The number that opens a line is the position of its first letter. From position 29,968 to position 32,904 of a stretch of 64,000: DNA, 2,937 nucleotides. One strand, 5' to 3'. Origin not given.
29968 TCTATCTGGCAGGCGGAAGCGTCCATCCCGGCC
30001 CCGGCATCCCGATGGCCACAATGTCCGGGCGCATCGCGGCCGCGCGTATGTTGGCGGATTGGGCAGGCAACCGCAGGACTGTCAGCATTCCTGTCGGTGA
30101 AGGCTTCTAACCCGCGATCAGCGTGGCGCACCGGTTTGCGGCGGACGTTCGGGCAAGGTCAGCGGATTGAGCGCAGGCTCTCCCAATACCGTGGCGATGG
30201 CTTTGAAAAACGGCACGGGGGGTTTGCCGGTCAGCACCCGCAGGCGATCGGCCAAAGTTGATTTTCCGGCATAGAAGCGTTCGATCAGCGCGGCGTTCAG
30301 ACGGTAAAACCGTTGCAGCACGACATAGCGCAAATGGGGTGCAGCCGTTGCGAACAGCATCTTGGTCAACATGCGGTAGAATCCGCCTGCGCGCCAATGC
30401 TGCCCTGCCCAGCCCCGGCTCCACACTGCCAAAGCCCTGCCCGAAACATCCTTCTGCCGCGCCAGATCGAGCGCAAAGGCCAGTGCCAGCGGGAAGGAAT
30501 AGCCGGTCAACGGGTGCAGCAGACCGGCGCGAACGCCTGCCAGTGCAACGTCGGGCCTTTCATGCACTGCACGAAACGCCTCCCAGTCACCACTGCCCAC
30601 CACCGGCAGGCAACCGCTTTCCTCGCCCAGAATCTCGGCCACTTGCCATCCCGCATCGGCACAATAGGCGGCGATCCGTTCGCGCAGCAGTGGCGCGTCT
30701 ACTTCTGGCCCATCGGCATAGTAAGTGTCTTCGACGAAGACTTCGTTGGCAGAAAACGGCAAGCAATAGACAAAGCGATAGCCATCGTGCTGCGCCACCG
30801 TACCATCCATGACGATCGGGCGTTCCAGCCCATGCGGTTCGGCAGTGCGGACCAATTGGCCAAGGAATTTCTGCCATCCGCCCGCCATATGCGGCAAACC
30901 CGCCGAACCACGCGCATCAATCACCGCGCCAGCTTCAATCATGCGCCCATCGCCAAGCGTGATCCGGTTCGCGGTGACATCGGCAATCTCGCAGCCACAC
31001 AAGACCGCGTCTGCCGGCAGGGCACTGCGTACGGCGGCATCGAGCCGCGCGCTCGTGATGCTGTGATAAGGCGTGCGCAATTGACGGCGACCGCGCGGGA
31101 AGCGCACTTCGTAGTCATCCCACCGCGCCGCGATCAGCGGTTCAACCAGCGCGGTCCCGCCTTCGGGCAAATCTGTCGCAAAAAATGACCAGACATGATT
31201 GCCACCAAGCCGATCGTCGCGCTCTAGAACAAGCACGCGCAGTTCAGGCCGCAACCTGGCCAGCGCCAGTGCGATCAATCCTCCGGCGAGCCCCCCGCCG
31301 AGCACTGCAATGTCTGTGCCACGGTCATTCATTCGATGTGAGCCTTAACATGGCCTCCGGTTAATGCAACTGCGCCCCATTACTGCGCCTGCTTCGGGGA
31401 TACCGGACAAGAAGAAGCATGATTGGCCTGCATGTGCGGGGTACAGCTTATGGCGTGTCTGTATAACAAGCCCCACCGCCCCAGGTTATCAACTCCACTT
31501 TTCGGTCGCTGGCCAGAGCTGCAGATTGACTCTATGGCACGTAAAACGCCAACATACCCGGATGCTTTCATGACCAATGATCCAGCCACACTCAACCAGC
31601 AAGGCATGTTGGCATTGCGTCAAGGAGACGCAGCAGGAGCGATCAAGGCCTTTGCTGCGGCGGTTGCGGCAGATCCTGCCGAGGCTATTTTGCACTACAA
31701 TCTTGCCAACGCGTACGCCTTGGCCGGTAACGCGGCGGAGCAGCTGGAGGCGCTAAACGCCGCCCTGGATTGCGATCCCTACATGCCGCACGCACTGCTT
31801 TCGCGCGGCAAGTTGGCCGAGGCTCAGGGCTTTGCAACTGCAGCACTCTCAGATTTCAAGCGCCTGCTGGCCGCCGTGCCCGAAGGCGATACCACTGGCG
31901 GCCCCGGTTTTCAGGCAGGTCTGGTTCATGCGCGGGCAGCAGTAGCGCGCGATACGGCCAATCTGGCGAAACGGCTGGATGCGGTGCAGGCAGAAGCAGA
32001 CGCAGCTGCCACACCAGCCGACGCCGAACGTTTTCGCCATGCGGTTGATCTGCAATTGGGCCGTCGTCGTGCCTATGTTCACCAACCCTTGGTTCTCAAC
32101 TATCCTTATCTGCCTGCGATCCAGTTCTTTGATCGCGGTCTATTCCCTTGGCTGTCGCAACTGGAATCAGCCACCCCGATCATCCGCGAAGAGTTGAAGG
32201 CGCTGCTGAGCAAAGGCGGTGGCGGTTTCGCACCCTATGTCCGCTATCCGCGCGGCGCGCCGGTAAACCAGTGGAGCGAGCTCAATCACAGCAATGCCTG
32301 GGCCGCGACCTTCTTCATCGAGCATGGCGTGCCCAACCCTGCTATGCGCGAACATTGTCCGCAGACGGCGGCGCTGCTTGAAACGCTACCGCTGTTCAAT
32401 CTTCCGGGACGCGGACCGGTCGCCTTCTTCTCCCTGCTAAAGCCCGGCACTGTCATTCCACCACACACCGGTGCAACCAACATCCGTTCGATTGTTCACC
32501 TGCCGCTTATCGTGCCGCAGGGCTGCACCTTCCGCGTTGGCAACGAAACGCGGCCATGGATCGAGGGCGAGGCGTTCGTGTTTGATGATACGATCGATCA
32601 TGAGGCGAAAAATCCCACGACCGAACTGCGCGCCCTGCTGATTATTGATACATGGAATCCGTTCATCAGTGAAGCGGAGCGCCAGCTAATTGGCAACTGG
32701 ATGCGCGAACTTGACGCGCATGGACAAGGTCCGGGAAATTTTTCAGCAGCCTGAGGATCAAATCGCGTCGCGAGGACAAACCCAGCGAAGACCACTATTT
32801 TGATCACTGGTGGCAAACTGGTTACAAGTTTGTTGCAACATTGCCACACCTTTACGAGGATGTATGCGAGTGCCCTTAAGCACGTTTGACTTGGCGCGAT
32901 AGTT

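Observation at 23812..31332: Candidate new carotenoid-tailoring module: crtC, crtD and crtY interleaved with a P450, an ATP-grasp enzyme and a DUF2306-like membrane protein under shared PpsR-type boxes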

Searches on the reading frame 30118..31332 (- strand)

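Call 3: search_protein_families(library=pfam, proteins=[window:30118-31332:-], max_evalue=0.01)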
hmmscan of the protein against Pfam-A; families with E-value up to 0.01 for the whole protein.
window:30118-31332:- (404 aa): 5 families
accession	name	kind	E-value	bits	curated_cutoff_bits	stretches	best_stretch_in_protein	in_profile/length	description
PF05834.18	Lycopene_cycl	-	1.6e-85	287.9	23.4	1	7-378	1-378/380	Lycopene cyclase protein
PF01266.30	DAO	-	1.2e-06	28.8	27.9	1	7-44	1-37/353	FAD dependent oxidoreductase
PF12831.13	FAD_oxidored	-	1.1e-05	25.4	27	1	7-153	1-156/416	FAD dependent oxidoreductase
PF13450.12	NAD_binding_8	-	1.6e-05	25.6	21.9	1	10-45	1-34/68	NAD(P)-binding Rossmann-like domain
PF00890.30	FAD_binding_2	-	0.0003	20.5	20.4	1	7-56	1-48/414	FAD binding domain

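Call 4: search_protein_families(library=ncbifam, proteins=[window:30118-31332:-], max_evalue=0.01)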
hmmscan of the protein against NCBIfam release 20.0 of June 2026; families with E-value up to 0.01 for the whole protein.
window:30118-31332:- (404 aa): 9 families
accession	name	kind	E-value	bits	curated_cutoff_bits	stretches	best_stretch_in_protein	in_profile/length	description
TIGR01789.1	lycopene_cycl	equivalog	1.3e-136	455.6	215.2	1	7-379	1-370/370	lycopene beta-cyclase CrtY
TIGR01790.1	carotene-cycl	subfamily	5.8e-95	318.7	209.5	1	7-378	1-386/387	lycopene cyclase family protein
NF045687.1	LycopCycCtrL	equivalog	7.1e-07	28.5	500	1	185-362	195-373/410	lycopene beta cyclase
TIGR00562.1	proto_IX_ox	equivalog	4.8e-05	22.1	97.85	1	6-45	3-42/470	protoporphyrinogen oxidase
NF004356.0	PRK05732.1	equivalog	0.00016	20.7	384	0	6-38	4-37/395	2-octaprenyl-6-methoxyphenyl hydroxylase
NF049967.1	QhpG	equivalog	0.00077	18.5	240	0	8-40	1-31/423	flavin-dependent monooxygenase QhpG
TIGR03329.1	Phn_aa_oxid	hypoth_equivalog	0.0037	16.1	632.8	1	2-40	21-59/460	putative aminophosphonate oxidoreductase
TIGR01984.1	UbiH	equivalog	0.0051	15.7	392.2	0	7-39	1-32/382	2-octaprenyl-6-methoxyphenyl hydroxylase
TIGR01988.1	Ubi-OHases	subfamily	0.0062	15.4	224.65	1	7-40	1-33/387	ubiquinone biosynthesis hydroxylase, UbiH/UbiF/VisC/COQ6 family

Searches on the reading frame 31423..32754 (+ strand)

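Call 3: search_protein_families(library=pfam, proteins=[window:31423-32754:+], max_evalue=0.01)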
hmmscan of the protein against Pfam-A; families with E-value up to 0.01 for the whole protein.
window:31423-32754:+ (443 aa): 8 families
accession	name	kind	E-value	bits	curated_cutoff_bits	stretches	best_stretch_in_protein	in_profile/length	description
PF05118.21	Asp_Arg_Hydrox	-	3.9e-38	131.2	22.6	1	250-413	3-157/157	Aspartyl/Asparaginyl beta-hydroxylase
PF13432.12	TPR_16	-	1.8e-10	41.5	32.7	1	59-122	2-65/65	Tetratricopeptide repeat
PF07719.23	TPR_2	-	7.8e-06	26.1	27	1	55-85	2-32/34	Tetratricopeptide repeat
PF13414.12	TPR_11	-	0.00017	21.6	26.8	1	67-100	7-40/42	TPR repeat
PF24575.1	TPR_Slam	-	0.0016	19.3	35.2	0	58-98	51-91/104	Surface lipoprotein assembly modifier, N-terminal TPR repeats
PF14559.12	TPR_19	-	0.0016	19.2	25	1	64-119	1-56/68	Tetratricopeptide repeat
PF13431.12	TPR_17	-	0.0023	18.5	24.4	0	77-107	2-32/34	Tetratricopeptide repeat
PF13181.12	TPR_8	-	0.0033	17.9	25.7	0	57-86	4-33/34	Tetratricopeptide repeat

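Call 4: search_protein_families(library=ncbifam, proteins=[window:31423-32754:+], max_evalue=0.01)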
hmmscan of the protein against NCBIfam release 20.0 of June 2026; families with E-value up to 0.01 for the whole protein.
window:31423-32754:+ (443 aa): 9 families
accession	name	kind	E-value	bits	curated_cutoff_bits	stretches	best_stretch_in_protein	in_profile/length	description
NF052565.1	OrnLipAcylHsRhiz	equivalog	9.1e-22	77.5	450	1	227-415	36-215/259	ornithine lipid ester-linked acyl 2-hydroxylase OlsC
NF033391.2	lipid_A_LpxO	equivalog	1.7e-12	47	500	1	228-415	47-223/297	lipid A hydroxylase LpxO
TIGR02917.1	PEP_TPR_lipo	equivalog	2.2e-06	25.8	312.2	1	54-127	363-674/899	XrtA/PEP-CTERM system TPR-repeat protein PrsT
NF040959.1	MamA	equivalog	0.00039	19.9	200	1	51-147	102-198/204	magnetosome protein MamA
TIGR02552.1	LcrH_SycD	equivalog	0.0011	18.6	104.8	1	65-119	63-117/136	SycD/LcrH family type III secretion system chaperone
TIGR02521.1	type_IV_pilW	equivalog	0.0018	17.8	154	0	53-140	134-221/234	type IV pilus biogenesis/stability protein PilW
NF047558.1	TPR_END_plus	domain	0.0023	17.9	32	1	90-119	1-30/56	TPR end-of-group domain-containing protein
NF002725.1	PRK02603.1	equivalog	0.0027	17.7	143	1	59-137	40-121/173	photosystem I assembly protein Ycf3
NF033920.0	C39_PA2778_fam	equivalog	0.007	15.8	150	1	60-118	196-254/255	PA2778 family cysteine peptidase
